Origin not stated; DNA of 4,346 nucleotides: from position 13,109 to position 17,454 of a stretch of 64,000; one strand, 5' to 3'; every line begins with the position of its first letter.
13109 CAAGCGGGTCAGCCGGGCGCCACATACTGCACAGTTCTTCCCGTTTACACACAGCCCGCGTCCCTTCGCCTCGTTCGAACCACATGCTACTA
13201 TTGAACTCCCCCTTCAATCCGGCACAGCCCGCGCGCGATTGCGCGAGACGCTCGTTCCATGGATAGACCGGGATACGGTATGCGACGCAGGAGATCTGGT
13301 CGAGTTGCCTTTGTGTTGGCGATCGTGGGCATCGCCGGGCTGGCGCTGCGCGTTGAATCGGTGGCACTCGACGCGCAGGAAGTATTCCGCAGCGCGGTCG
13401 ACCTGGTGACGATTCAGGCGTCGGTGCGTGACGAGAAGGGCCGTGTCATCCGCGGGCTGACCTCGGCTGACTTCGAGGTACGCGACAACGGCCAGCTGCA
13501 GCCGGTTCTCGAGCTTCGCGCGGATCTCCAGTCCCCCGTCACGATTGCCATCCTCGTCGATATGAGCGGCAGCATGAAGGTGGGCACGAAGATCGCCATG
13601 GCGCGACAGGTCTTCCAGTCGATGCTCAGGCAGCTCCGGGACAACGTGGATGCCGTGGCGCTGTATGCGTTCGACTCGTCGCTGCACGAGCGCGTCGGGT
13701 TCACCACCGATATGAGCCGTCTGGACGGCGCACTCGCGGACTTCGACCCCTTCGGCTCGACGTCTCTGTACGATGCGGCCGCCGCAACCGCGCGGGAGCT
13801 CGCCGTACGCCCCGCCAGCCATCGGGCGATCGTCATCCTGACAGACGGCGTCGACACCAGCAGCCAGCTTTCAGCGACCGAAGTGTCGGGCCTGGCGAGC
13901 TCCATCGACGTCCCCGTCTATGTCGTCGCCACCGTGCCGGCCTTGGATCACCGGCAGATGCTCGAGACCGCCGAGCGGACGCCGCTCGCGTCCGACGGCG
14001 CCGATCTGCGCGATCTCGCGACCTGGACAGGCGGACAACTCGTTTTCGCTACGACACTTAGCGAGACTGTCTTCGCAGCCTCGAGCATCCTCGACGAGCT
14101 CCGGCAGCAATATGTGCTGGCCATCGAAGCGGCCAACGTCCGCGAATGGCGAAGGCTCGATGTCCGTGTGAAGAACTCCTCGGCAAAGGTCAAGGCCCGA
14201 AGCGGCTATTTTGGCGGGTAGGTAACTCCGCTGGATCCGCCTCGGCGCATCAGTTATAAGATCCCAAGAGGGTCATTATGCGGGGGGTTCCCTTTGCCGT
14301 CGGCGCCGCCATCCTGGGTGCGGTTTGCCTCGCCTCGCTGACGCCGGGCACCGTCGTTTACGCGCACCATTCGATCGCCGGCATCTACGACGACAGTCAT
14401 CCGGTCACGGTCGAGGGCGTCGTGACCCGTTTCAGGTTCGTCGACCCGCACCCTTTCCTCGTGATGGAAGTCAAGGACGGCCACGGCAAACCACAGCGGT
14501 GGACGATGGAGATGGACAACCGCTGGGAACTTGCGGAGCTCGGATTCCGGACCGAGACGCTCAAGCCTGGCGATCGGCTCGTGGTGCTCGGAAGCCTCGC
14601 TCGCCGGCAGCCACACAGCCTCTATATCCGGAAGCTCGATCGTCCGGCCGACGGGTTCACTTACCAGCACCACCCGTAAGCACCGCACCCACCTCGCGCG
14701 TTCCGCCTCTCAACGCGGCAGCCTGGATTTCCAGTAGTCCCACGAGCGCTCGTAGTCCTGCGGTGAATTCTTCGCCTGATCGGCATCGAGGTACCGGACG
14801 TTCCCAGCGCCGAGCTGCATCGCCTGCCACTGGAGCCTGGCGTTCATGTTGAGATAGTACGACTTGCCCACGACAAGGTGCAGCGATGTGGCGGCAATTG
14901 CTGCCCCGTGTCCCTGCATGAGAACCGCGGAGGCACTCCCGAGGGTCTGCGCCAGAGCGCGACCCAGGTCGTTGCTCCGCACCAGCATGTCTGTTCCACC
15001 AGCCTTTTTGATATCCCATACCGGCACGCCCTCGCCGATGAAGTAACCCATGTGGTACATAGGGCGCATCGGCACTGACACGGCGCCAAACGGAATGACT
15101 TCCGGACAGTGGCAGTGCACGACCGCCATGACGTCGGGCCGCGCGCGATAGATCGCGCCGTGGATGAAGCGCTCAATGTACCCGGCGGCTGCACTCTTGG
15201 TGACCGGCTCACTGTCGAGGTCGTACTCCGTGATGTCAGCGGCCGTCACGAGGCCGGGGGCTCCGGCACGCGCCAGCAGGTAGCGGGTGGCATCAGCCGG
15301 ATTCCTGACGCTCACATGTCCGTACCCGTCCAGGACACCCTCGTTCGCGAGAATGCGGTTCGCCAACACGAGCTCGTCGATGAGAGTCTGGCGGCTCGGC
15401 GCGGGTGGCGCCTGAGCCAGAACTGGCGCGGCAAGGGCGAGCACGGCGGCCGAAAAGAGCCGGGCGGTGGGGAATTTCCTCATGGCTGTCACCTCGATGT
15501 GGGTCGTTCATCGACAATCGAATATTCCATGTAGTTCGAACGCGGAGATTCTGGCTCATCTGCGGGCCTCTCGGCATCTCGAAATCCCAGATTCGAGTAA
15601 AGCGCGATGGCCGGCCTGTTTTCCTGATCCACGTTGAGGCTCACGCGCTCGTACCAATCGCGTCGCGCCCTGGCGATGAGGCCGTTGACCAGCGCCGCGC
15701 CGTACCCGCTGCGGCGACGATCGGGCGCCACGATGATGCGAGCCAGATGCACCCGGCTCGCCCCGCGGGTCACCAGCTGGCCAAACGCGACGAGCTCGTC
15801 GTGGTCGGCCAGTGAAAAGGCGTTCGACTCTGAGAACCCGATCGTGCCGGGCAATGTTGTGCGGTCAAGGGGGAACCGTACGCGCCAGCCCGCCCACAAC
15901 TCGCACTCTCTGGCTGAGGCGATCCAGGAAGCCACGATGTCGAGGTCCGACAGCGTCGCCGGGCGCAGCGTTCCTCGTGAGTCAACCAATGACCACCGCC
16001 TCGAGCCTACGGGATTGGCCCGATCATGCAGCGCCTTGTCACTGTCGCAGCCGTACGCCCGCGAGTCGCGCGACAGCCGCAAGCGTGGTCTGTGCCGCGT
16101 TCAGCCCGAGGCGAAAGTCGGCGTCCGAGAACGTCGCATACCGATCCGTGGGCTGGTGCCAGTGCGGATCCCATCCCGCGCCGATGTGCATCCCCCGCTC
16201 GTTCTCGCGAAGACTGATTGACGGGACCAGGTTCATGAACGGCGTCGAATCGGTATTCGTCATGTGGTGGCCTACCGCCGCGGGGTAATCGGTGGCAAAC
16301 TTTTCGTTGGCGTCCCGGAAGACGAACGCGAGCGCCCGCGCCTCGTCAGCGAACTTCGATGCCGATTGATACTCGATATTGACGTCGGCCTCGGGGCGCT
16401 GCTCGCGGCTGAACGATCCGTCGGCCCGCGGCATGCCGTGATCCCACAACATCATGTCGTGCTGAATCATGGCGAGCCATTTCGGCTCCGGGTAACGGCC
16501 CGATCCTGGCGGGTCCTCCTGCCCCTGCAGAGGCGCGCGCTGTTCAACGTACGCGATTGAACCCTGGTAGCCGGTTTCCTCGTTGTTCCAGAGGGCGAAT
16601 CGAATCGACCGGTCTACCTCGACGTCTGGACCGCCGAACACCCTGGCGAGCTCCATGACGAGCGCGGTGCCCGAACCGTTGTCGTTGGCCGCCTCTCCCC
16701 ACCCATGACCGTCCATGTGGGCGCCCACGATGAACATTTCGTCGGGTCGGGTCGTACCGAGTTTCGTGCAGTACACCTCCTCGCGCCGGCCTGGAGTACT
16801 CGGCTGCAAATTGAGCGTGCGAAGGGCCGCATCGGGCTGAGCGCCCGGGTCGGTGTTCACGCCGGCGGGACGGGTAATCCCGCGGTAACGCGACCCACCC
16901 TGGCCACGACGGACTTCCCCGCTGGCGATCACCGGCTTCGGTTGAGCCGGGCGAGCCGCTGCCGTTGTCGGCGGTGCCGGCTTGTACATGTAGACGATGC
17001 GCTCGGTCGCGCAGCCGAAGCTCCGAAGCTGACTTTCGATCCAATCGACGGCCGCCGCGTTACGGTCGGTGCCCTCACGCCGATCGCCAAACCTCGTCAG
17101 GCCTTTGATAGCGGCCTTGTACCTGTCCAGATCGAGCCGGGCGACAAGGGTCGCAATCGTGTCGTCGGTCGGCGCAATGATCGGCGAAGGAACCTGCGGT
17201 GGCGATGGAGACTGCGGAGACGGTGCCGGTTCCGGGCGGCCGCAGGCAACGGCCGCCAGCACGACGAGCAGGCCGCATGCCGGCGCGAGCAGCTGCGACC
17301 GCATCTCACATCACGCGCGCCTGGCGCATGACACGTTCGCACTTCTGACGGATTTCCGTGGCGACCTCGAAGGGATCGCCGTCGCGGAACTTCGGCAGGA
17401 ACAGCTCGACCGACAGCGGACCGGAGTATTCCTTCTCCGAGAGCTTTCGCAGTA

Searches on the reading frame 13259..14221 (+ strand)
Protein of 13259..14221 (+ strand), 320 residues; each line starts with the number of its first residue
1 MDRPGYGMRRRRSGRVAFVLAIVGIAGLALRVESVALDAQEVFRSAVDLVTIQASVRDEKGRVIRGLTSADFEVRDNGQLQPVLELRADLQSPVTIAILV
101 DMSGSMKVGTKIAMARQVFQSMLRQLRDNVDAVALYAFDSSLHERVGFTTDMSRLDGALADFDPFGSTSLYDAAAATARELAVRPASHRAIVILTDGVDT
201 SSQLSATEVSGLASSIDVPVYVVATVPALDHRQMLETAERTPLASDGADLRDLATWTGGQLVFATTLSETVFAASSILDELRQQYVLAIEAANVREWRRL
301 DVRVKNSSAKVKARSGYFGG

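Call 66: search_protein_families(library=pfam, proteins=[window:13259-14221:+], max_evalue=0.00001)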
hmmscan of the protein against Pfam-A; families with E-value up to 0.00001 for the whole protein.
window:13259-14221:+ (320 aa): 4 families
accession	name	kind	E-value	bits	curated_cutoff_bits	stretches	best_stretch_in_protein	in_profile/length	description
PF13519.12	VWA_2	-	1.1e-11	45.8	27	1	97-197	2-106/107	von Willebrand factor type A domain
PF00092.34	VWA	-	2.9e-08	34.6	23.8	1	96-234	2-147/174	von Willebrand factor type A domain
PF13768.12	VWA_3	-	2e-07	31.6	27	1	96-240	3-148/155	von Willebrand factor type A domain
PF05762.20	VWA_CoxE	-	5.1e-06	26.5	26.4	1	90-208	53-171/222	VWA domain containing CoxE-like protein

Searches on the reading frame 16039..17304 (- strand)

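Call 66: search_protein_families(library=pfam, proteins=[window:16039-17304:-], max_evalue=0.00001)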
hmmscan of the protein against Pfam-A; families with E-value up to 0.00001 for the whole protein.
window:16039-17304:- (421 aa): 1 family
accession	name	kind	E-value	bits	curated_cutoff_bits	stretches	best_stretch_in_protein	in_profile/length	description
PF04389.22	Peptidase_M28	-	1.4e-23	84.1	21.3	1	183-394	8-179/193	Peptidase family M28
